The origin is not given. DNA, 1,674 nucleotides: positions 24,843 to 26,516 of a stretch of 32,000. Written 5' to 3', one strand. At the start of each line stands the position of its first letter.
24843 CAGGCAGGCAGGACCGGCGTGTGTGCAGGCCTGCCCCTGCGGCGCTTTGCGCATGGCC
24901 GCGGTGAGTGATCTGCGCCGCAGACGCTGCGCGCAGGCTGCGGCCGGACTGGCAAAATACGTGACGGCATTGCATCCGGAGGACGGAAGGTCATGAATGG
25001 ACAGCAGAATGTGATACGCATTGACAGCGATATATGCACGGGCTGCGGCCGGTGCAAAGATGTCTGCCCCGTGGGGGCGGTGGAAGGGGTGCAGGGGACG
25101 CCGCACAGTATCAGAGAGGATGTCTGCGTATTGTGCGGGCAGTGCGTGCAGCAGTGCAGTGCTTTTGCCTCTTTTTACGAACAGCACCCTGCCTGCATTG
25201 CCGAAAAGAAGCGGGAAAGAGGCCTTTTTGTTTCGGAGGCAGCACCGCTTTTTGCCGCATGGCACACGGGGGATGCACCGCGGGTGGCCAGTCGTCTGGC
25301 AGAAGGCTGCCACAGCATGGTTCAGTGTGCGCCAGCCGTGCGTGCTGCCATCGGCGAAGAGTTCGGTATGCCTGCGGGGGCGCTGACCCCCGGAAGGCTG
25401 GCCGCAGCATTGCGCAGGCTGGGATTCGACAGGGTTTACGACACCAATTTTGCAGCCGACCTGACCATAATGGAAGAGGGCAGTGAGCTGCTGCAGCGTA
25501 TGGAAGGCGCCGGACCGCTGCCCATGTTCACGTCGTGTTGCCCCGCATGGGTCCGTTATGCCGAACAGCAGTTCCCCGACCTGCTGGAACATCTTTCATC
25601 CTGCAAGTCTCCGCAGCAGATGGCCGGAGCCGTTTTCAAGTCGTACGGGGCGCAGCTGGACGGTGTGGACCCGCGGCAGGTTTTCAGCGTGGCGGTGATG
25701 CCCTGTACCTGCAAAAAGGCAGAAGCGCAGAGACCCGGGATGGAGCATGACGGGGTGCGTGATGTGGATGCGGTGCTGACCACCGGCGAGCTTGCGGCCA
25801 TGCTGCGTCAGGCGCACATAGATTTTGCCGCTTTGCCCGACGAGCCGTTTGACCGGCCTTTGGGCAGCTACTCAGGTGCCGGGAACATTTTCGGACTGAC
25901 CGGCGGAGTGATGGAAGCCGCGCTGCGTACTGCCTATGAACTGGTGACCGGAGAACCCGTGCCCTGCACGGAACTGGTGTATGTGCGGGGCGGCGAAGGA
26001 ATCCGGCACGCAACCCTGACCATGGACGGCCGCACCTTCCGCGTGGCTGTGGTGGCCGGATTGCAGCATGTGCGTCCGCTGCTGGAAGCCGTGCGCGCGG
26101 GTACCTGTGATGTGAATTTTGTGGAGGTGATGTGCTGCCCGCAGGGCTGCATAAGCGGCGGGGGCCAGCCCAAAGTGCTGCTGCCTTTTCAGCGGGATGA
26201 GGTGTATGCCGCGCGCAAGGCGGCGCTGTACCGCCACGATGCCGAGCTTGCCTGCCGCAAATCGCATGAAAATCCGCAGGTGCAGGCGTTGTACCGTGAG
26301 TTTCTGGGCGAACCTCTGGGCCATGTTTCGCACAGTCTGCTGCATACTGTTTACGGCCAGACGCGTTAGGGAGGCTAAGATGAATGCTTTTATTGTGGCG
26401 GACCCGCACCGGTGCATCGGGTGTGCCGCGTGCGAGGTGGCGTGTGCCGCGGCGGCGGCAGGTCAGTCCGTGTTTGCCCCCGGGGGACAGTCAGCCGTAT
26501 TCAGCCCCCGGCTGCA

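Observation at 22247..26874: Compact Sec-FdhF / HycB / [FeFe]-HydA / HycB operon: a soluble HDCR-type (hydrogen-dependent CO2 reductase / formate hydrogenlyase) module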

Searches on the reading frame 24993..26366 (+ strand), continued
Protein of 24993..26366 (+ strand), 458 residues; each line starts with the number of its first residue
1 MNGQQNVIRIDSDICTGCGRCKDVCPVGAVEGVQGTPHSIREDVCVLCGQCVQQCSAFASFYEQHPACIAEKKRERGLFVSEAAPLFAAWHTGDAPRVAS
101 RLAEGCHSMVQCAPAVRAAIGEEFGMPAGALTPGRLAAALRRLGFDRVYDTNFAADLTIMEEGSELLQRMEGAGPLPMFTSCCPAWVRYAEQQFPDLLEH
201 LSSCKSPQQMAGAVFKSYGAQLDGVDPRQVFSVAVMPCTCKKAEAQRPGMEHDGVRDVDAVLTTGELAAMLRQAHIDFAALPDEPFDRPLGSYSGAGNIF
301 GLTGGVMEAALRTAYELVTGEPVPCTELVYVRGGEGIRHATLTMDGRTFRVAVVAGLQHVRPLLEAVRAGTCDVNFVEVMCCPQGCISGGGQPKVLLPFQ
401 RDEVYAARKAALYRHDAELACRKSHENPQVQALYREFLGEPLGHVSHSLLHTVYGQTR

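Call 46: find_encoding_contigs(protein=P0109, flank=7000, max_places=1)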
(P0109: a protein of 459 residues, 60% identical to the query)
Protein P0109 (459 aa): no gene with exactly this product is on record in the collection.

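Call 47: find_encoding_contigs(protein=P0058, flank=7000, max_places=1)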
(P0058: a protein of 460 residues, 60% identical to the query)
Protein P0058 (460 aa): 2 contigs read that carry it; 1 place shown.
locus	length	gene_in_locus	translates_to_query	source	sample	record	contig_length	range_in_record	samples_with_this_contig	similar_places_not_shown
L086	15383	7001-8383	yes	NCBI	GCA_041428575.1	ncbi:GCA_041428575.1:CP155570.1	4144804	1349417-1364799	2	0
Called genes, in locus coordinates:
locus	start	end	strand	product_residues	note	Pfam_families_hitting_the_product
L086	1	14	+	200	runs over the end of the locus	PF00117:GATase, PF07722:Peptidase_C26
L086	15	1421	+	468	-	PF04715:, PF00425:Chorismate_bind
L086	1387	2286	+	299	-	PF01063:Aminotran_4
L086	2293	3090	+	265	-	PF02634:FdhD-NarQ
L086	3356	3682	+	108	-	PF12838:Fer4_7 (faint), PF13237:Fer4_10 (weak), PF13484:Fer4_16 (faint)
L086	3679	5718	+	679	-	-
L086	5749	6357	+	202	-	PF12804:NTP_transf_3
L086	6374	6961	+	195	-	PF12797:Fer4_2 (faint), PF13183:Fer4_8 (faint), PF13247:Fer4_11, PF25160:LdpA_Fe-S-bd (weak), PF12838:Fer4_7 (weak), PF12837:Fer4_6 (weak), PF13237:Fer4_10 (weak), PF00037:Fer4, +3 more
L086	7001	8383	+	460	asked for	PF00037:Fer4, PF12797:Fer4_2 (faint), PF12837:Fer4_6, PF12838:Fer4_7 (weak), PF13187:Fer4_9 (weak), PF13237:Fer4_10, PF02906:Fe_hyd_lg_C, PF02256:Fe_hyd_SSU, +1 more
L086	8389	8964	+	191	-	PF13247:Fer4_11 (weak), PF12838:Fer4_7 (weak), PF13187:Fer4_9 (weak), PF25160:LdpA_Fe-S-bd (weak), PF00037:Fer4, PF12797:Fer4_2 (weak), PF12837:Fer4_6 (weak), PF13237:Fer4_10 (weak), +4 more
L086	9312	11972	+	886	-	PF00133:tRNA-synt_1, PF01406:tRNA-synt_1e (faint), PF09334:tRNA-synt_1g, PF13603:tRNA-synt_1_2, PF09334:tRNA-synt_1g, PF08264:Anticodon_1, PF10458:Val_tRNA-synt_C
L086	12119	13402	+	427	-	PF08245:Mur_ligase_M, PF27239:FOL3_C, PF02875:Mur_ligase_C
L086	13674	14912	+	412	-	PF04932:Wzy_C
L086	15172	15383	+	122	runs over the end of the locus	PF07085:DRTGG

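Call 55: list_cluster_members(proteins=[window:24993-26366:+, window:24391-24993:+, window:19086-21545:+])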
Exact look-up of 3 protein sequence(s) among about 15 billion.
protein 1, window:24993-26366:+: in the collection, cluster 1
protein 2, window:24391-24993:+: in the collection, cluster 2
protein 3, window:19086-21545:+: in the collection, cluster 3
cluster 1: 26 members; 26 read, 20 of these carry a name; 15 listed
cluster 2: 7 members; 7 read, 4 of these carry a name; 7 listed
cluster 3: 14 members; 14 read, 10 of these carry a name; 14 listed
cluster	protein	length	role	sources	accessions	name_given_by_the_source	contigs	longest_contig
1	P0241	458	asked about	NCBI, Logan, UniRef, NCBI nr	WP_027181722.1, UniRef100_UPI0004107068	[FeFe] hydrogenase, group A [Oleidesulfovibrio alaskensis] | [FeFe] hydrogenase, group A n=1 Tax=Oleidesulfovibrio alaskensis TaxID=58180 ...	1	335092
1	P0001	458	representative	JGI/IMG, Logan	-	ferredoxin hydrogenase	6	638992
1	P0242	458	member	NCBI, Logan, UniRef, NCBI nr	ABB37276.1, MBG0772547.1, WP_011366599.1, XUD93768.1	Fe-only hydrogenase, large & small subunits, cytoplasmic [Oleidesulfovibrio alaskensis ... | Fe-only hydrogenase, large & small subunits, cytoplasmic n=1 Tax=Oleidesulfovibrio ... | [FeFe] hydrogenase, group A [Oleidesulfovibrio alaskensis]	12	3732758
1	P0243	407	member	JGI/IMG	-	ferredoxin hydrogenase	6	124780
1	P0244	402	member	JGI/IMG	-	ferredoxin hydrogenase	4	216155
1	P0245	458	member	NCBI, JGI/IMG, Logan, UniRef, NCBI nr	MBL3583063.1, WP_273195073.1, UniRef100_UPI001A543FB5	[FeFe] hydrogenase, group A [Oleidesulfovibrio alaskensis] | [FeFe] hydrogenase, group A n=1 Tax=Oleidesulfovibrio alaskensis TaxID=58180 ...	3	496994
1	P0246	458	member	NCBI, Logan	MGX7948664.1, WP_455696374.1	[FeFe] hydrogenase, group A [Oleidesulfovibrio alaskensis]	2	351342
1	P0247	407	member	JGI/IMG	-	ferredoxin hydrogenase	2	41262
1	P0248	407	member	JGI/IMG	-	ferredoxin hydrogenase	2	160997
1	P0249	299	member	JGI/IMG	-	ferredoxin hydrogenase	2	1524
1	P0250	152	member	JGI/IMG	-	ferredoxin hydrogenase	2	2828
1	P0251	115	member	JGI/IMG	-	ferredoxin hydrogenase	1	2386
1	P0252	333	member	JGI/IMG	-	ferredoxin hydrogenase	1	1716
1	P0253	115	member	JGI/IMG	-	ferredoxin hydrogenase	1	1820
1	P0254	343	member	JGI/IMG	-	ferredoxin hydrogenase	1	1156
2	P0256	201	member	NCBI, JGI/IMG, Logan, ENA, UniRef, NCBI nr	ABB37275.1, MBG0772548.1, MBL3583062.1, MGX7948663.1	Hydrogenase FeS protein, cytoplasmic [Oleidesulfovibrio alaskensis G20] | electron transport protein HydN | Hydrogenase FeS protein, cytoplasmic n=1 Tax=Oleidesulfovibrio alaskensis (strain ATCC ...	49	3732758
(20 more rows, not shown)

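Call 73: search_protein_families(library=pfam, proteins=[L082:4126-4815:+], max_evalue=0.01)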
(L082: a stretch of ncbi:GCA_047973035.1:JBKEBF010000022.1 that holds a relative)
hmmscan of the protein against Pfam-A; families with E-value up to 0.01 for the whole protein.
L082:4126-4815:+ (230 aa): 0 families

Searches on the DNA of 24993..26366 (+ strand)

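Call 74: search_rna_families(sources=[L082, L084, L086], threshold=evalue, max_evalue=0.001)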
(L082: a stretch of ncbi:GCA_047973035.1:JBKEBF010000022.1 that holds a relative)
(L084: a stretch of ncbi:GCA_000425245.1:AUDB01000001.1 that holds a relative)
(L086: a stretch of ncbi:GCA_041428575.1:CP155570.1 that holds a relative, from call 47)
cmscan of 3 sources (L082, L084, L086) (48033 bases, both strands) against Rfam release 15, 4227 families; matches with E-value up to 0.001: 5.
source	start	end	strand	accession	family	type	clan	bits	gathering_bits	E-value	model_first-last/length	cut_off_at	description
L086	9049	9275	+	RF00230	T-box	Cis-reg; leader;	-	124.6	93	2.5e-27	1-219/219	no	T-box leader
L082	16842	16959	+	RF01405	STnc490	Gene; sRNA;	-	97.6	56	2.4e-18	1-124/124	no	STnc490 Hfq binding RNA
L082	5629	5687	+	RF01989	SECIS_3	Cis-reg;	-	49.1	63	2.2e-08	1-59/59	no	Selenocysteine insertion sequence 3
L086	4075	4133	+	RF01989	SECIS_3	Cis-reg;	-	45.4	63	2.7e-07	1-59/59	no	Selenocysteine insertion sequence 3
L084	4643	4701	+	RF01989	SECIS_3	Cis-reg;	-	43.8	63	7.9e-07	1-59/59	no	Selenocysteine insertion sequence 3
